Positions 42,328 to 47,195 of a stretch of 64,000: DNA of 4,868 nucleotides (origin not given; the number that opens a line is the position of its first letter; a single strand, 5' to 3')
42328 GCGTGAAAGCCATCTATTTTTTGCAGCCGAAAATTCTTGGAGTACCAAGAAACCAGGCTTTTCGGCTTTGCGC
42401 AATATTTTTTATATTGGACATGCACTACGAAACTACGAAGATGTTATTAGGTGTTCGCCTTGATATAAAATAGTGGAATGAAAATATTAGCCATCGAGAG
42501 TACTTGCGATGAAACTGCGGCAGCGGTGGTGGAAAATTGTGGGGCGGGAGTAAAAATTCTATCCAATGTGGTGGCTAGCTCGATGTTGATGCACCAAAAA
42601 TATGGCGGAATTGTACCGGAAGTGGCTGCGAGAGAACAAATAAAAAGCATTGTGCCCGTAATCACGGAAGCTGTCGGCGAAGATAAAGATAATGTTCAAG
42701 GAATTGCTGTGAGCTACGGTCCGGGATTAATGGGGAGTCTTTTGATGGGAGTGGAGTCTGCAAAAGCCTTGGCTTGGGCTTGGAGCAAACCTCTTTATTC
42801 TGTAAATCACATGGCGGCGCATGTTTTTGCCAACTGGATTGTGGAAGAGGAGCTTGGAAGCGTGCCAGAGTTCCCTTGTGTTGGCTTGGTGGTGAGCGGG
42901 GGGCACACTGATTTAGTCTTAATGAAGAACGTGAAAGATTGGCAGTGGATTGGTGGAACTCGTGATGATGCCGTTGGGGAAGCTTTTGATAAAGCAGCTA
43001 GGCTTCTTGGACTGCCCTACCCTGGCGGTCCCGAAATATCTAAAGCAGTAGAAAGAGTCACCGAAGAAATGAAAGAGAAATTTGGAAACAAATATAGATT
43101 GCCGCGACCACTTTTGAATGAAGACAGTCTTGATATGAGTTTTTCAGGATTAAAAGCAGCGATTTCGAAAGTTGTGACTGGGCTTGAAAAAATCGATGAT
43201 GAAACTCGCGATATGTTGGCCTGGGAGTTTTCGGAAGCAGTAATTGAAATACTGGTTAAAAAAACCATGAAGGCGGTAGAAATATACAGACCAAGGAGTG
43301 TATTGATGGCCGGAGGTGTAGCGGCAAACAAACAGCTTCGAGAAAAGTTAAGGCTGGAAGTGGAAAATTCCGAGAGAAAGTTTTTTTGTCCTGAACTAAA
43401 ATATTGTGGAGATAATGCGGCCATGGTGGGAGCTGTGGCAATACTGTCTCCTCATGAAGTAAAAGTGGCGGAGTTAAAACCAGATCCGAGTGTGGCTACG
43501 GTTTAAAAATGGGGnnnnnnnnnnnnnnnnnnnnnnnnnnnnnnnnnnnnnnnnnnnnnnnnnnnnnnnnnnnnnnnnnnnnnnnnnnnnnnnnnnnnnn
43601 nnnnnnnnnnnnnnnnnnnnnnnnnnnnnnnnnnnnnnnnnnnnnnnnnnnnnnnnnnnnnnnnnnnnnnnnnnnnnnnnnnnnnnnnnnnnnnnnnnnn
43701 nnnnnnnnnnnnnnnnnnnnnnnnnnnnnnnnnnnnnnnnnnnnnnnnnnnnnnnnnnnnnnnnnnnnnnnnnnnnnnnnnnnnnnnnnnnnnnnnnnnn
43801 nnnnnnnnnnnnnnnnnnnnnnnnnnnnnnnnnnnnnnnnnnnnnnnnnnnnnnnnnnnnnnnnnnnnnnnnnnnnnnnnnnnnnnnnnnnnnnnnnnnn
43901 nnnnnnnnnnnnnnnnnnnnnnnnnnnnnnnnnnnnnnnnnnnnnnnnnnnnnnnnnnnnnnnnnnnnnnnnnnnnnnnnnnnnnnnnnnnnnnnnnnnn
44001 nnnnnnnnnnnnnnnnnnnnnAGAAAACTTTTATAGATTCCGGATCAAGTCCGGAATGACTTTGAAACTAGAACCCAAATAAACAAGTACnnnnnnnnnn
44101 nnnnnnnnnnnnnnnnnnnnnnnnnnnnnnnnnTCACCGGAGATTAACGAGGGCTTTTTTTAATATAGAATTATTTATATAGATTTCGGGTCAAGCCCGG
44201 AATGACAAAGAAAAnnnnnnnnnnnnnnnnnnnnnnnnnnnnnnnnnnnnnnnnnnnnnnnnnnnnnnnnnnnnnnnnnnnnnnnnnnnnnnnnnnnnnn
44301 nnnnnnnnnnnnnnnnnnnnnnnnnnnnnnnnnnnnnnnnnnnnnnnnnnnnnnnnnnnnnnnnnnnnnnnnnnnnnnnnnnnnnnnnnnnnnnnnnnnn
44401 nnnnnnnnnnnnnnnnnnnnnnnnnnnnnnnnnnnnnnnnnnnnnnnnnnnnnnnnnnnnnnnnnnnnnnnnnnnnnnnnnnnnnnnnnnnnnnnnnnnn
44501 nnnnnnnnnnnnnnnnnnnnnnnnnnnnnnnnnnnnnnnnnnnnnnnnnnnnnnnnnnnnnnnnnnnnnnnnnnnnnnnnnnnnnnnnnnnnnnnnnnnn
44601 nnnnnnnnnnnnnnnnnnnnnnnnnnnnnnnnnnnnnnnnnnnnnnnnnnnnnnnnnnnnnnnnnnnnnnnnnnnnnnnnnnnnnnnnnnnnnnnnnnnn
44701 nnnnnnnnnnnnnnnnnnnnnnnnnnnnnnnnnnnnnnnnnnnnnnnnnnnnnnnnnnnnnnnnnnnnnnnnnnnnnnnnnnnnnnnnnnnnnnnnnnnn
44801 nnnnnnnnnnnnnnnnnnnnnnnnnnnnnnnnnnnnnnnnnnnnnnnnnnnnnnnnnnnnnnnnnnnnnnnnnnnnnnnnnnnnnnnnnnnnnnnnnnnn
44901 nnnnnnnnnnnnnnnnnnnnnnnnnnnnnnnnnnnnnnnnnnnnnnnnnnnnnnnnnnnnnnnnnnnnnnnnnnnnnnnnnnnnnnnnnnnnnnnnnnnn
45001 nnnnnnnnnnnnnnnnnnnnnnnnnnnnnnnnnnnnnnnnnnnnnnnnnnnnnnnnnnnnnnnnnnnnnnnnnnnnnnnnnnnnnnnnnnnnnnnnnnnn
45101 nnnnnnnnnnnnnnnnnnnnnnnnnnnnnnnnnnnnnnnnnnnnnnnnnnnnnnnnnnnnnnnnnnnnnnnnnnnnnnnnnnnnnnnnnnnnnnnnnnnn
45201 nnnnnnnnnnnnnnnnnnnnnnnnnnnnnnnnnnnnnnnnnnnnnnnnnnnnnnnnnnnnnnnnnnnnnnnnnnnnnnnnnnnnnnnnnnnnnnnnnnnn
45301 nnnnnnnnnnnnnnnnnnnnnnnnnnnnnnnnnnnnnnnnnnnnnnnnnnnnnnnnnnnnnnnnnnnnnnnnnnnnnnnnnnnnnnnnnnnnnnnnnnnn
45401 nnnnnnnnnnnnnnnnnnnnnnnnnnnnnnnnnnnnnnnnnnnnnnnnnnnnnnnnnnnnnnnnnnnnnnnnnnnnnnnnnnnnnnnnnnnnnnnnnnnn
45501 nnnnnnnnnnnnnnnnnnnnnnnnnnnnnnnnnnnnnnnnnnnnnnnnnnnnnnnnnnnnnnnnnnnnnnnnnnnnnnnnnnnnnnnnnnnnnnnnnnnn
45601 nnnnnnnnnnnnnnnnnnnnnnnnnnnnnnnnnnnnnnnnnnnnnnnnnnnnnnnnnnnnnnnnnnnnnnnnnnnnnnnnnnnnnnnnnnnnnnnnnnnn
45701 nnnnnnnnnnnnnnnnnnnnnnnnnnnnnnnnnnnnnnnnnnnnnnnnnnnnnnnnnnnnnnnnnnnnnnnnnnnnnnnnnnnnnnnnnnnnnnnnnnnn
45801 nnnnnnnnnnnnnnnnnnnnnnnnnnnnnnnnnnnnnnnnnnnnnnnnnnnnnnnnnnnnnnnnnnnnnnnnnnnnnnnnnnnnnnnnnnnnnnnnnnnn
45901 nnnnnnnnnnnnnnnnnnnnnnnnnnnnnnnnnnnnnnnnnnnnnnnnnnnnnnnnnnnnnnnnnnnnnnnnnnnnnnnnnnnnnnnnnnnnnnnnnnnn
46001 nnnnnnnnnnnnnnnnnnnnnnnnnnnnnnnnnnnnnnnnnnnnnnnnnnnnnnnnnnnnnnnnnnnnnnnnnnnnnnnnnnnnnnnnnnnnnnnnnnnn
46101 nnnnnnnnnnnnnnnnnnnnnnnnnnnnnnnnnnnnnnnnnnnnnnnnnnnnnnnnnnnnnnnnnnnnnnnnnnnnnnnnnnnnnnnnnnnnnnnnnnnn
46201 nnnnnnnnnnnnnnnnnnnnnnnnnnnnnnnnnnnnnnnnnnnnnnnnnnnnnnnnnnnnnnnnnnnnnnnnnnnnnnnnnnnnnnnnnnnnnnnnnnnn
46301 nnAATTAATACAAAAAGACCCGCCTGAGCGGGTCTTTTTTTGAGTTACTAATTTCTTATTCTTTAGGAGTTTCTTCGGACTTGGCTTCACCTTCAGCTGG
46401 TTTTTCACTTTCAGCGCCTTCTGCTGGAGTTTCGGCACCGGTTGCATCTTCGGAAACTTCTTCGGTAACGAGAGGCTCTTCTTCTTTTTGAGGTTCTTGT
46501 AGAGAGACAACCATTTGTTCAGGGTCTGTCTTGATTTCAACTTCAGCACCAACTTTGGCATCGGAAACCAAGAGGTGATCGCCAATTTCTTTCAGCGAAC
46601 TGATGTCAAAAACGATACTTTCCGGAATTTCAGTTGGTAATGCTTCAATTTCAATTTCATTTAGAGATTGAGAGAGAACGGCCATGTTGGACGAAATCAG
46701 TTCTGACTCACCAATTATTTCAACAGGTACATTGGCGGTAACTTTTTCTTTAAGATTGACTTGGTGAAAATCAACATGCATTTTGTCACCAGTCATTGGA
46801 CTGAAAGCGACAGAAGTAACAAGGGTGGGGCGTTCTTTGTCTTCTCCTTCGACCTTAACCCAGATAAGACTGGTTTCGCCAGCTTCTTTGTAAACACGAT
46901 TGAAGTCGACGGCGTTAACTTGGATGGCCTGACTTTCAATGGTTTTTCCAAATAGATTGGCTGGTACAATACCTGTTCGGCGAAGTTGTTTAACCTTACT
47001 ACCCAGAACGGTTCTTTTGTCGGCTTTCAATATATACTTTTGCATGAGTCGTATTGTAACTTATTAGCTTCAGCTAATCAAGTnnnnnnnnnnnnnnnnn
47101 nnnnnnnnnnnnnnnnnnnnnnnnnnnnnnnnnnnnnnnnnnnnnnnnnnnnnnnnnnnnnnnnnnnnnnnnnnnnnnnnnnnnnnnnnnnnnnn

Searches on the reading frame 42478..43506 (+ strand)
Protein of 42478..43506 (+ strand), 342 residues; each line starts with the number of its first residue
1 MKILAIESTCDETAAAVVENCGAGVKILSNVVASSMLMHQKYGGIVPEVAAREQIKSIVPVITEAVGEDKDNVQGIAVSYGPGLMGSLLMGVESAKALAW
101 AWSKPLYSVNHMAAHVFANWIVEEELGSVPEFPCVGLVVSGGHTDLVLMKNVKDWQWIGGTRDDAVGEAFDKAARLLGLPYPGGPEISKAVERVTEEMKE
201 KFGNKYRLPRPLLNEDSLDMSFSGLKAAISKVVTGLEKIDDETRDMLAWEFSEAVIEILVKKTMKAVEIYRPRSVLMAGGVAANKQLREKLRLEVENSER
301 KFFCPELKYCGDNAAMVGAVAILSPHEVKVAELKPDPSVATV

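Call 15: search_protein_families(library=pfam, proteins=[window:42478-43506:+], max_evalue=0.001)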
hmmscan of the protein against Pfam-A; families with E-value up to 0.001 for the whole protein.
window:42478-43506:+ (342 aa): 2 families
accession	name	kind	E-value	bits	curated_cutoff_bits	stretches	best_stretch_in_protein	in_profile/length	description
PF00814.31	TsaD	-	4.3e-79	266.4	24.8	1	26-318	1-263/264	tRNA N6-adenosine threonylcarbamoyltransferase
PF22521.2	HypF_C_2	-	2.9e-07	30.9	27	1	215-314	143-236/241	Carbamoyltransferase, Kae1-like Domain, second subdomain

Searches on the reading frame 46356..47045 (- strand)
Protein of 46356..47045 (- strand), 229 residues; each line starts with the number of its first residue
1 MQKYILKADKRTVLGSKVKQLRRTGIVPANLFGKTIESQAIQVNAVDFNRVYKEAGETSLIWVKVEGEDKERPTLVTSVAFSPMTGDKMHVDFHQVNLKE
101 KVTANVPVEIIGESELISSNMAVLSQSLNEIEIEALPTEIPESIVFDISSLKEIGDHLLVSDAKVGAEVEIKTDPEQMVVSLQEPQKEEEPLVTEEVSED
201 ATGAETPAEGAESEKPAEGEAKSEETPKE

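Call 15: search_protein_families(library=pfam, proteins=[window:46356-47045:-], max_evalue=0.001)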
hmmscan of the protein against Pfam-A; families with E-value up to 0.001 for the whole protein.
window:46356-47045:- (229 aa): 2 families
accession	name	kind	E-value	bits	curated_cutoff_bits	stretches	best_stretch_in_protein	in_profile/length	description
PF14693.11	Ribosomal_TL5_C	-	1.9e-20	73.4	27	1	101-186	1-84/84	Ribosomal protein TL5, C-terminal domain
PF01386.24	Ribosomal_L25p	-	4.1e-17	62.8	23.6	1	6-93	1-82/82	Ribosomal L25p family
